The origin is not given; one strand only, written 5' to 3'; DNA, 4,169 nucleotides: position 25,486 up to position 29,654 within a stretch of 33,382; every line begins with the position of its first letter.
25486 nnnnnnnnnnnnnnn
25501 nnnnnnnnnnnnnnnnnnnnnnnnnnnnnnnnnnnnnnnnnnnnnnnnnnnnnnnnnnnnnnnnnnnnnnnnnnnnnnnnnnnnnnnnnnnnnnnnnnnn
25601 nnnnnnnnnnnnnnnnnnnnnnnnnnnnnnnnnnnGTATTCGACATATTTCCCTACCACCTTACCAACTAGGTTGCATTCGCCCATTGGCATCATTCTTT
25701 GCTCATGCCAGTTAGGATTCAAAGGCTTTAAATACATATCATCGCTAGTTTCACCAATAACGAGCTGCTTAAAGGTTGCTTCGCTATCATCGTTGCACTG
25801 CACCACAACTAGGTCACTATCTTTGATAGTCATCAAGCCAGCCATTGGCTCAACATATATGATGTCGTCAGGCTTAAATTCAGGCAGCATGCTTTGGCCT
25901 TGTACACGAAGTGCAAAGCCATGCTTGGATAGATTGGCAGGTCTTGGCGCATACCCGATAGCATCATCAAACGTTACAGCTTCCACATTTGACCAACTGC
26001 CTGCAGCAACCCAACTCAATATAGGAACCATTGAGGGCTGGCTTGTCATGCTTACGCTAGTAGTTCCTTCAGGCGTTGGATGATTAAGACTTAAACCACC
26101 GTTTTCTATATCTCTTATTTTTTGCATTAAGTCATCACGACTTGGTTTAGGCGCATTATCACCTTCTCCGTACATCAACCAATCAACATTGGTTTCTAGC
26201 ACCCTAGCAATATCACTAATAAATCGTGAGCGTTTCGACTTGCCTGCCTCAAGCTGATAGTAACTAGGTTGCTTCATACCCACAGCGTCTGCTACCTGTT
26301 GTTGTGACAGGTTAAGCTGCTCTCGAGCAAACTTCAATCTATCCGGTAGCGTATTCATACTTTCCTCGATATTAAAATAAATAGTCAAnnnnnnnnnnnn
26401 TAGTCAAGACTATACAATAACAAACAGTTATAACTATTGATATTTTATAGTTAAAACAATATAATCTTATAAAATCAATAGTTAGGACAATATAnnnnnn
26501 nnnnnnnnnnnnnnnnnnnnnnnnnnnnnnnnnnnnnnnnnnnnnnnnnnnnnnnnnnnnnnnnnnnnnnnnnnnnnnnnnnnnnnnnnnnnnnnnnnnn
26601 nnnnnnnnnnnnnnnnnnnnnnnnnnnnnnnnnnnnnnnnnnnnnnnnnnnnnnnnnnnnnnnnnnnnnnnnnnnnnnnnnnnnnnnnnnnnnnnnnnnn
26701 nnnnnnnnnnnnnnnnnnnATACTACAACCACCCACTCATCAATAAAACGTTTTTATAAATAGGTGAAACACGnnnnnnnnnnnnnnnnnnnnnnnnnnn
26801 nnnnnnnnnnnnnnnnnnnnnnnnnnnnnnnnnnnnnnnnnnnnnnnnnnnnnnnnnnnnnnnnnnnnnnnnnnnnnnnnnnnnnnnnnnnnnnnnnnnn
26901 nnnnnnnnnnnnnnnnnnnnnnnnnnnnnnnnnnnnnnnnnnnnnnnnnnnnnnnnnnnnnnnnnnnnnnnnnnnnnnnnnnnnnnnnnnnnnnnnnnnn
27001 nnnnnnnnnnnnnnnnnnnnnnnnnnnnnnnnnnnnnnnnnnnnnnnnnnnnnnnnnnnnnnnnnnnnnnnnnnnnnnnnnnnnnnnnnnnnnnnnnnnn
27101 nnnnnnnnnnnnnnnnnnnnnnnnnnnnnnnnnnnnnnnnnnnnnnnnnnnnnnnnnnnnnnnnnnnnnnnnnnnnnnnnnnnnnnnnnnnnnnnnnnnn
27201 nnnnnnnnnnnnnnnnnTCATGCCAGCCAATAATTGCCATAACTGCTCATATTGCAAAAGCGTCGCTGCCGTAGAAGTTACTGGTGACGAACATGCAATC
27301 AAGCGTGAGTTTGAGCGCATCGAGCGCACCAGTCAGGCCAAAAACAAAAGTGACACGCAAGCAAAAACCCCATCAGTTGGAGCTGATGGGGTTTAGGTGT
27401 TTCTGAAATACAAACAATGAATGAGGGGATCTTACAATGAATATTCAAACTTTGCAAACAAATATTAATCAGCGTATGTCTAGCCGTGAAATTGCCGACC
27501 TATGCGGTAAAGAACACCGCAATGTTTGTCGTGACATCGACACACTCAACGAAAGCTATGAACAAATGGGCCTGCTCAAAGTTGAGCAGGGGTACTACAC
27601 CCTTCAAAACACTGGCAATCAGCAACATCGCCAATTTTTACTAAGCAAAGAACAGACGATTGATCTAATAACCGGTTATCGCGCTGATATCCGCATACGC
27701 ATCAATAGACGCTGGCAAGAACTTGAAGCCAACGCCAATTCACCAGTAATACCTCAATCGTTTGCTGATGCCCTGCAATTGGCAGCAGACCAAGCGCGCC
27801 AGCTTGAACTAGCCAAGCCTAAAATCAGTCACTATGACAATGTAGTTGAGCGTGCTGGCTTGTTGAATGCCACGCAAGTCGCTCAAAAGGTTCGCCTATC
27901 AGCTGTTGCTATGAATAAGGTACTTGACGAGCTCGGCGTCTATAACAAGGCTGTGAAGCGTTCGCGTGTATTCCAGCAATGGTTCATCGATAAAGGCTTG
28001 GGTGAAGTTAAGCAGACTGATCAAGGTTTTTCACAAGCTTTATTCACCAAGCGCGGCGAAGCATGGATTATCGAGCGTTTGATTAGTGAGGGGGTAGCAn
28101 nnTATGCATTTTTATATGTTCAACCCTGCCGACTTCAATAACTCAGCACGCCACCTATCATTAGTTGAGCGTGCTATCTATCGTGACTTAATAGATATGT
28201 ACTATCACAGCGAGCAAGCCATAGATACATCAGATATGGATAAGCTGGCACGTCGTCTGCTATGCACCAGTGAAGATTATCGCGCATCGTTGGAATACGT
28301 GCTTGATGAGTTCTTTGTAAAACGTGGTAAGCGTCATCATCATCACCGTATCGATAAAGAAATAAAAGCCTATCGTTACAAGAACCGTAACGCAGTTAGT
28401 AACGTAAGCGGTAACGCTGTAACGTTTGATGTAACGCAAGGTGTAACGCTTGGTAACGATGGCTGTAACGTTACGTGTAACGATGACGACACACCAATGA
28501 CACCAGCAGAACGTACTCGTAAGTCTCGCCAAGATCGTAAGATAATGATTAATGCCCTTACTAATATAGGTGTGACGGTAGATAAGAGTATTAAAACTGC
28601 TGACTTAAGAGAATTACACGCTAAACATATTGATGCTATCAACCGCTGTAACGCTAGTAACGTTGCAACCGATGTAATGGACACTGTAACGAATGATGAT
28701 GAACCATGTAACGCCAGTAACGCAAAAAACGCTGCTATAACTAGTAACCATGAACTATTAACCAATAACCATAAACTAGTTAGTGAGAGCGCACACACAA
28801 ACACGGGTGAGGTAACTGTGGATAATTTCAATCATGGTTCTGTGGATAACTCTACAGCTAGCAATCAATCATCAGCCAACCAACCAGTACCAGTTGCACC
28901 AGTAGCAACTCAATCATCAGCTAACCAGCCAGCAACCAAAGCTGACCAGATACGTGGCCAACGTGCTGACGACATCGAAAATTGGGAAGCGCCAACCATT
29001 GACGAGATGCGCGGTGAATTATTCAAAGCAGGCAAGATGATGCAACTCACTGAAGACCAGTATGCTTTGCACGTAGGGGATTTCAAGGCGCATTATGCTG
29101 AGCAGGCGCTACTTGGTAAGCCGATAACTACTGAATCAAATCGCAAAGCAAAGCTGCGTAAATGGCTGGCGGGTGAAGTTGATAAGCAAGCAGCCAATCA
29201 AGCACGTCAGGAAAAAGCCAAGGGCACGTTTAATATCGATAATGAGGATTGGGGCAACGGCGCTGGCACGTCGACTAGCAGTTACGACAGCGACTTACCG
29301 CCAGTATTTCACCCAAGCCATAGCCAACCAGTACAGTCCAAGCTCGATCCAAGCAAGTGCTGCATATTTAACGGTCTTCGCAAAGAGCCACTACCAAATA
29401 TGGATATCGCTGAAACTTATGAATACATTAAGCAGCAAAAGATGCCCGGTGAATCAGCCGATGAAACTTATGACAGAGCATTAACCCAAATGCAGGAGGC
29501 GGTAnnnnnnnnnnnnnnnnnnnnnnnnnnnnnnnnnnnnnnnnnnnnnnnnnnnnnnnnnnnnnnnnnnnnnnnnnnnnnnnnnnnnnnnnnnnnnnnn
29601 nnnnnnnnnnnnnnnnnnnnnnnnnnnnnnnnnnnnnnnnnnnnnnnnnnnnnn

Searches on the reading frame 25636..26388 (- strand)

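Call 18: search_protein_families(library=phrogs, proteins=[window:25636-26388:-], max_evalue=0.001)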
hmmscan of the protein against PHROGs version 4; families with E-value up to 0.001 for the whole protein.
window:25636-26388:- (251 aa): 15 families
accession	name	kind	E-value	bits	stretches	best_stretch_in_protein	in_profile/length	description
phrog_4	-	transcription regulation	8.8e-46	157.7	1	8-249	127-337/400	transcriptional repressor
phrog_8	-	transcription regulation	5.3e-15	56.7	1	10-87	73-230/346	transcriptional regulator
phrog_2328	-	transcription regulation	4.2e-13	50.2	1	10-111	10-113/128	transcriptional repressor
phrog_8558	-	unknown function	7e-10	40.1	1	152-246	15-106/114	-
phrog_3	-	transcription regulation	5.2e-09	37.4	1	8-82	83-157/430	transcriptional repressor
phrog_7241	-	transcription regulation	1.1e-07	32.9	1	18-72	66-121/122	transcriptional regulator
phrog_1373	-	transcription regulation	3.7e-07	31.3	1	7-65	58-116/166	transcriptional regulator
phrog_2967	-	transcription regulation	3.8e-07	30.9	1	10-81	7-79/225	transcriptional regulator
phrog_2439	-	transcription regulation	1.5e-06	28.3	1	9-75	3-70/367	transcriptional regulator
phrog_6201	-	transcription regulation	1.9e-06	28.8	1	158-248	29-115/121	CI-like repressor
phrog_7950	-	transcription regulation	6.5e-05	23.9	1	12-58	6-51/68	transcriptional repressor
phrog_5823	-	transcription regulation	7.7e-05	23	1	10-72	3-67/404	transcriptional regulator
phrog_811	-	DNA, RNA and nucleotide metabolism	9.4e-05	23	1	156-244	47-128/140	UmuD-like protein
phrog_2339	-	DNA, RNA and nucleotide metabolism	0.00018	22.5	1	11-52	23-64/98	HTH DNA binding protein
phrog_6831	-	transcription regulation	0.00022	22.2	1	27-56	19-48/68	transcriptional regulator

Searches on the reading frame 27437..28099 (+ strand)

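Call 18: search_protein_families(library=phrogs, proteins=[window:27437-28099:+], max_evalue=0.001)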
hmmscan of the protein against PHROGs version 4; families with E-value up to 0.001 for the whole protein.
window:27437-28099:+ (221 aa): 9 families
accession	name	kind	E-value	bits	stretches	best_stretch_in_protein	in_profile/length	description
phrog_63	-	transcription regulation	2.7e-51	176.3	1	3-218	122-359/431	anti-repressor Ant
phrog_8235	-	transcription regulation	2.7e-15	57.6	1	1-100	2-105/219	anti-repressor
phrog_373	-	transcription regulation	1.5e-11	45.2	1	1-135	87-230/373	anti-repressor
phrog_10324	-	transcription regulation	4.8e-11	43.9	1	10-100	2-94/205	anti-repressor Ant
phrog_4936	-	transcription regulation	2.2e-10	41.9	1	1-124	2-148/257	transcriptional regulator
phrog_1726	-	transcription regulation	7.8e-07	30.1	1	5-187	9-234/264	anti-repressor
phrog_130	-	transcription regulation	1.2e-06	28.9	1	94-220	290-413/480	anti-repressor Ant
phrog_2657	-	transcription regulation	4.7e-06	27.1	1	1-83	11-93/243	transcriptional regulator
phrog_518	-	transcription regulation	0.00013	22.6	1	13-81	23-88/268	Rha-like transcriptional regulator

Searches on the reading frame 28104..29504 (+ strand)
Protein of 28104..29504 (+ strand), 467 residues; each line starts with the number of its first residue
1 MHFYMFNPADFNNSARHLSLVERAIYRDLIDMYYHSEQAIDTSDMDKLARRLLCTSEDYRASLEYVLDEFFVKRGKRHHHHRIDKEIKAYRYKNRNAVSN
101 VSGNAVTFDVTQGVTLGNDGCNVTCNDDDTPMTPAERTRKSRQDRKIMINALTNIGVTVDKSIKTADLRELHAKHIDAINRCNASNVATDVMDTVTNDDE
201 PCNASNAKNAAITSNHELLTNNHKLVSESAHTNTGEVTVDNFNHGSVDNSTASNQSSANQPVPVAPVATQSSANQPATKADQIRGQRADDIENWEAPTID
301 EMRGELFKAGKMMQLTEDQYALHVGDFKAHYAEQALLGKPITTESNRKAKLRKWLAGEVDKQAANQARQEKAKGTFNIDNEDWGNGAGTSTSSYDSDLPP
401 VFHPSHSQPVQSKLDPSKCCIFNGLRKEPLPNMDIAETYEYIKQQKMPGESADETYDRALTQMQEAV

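Call 18: search_protein_families(library=phrogs, proteins=[window:28104-29504:+], max_evalue=0.001)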
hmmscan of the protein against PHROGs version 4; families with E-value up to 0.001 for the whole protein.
window:28104-29504:+ (467 aa): 8 families
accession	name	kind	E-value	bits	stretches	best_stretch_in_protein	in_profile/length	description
phrog_6950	-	unknown function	3.1e-133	445.9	1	1-467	1-415/415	-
phrog_4118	-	DNA, RNA and nucleotide metabolism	2e-24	87.6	1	1-100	1-99/315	primosomal protein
phrog_25527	-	unknown function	4.3e-23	83.1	1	276-381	157-263/293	-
phrog_12767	-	unknown function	6.1e-22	79.5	1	1-98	1-97/324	-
phrog_9327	-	DNA, RNA and nucleotide metabolism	4.9e-20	73.3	1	1-97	4-101/276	primosomal protein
phrog_21472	-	unknown function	1.9e-16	61.5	1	1-100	4-100/299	-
phrog_3992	-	DNA, RNA and nucleotide metabolism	7.5e-12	46.4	1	1-295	5-213/345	primosomal protein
phrog_6451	-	DNA, RNA and nucleotide metabolism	1.6e-10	42.2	1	1-94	1-92/272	primosomal protein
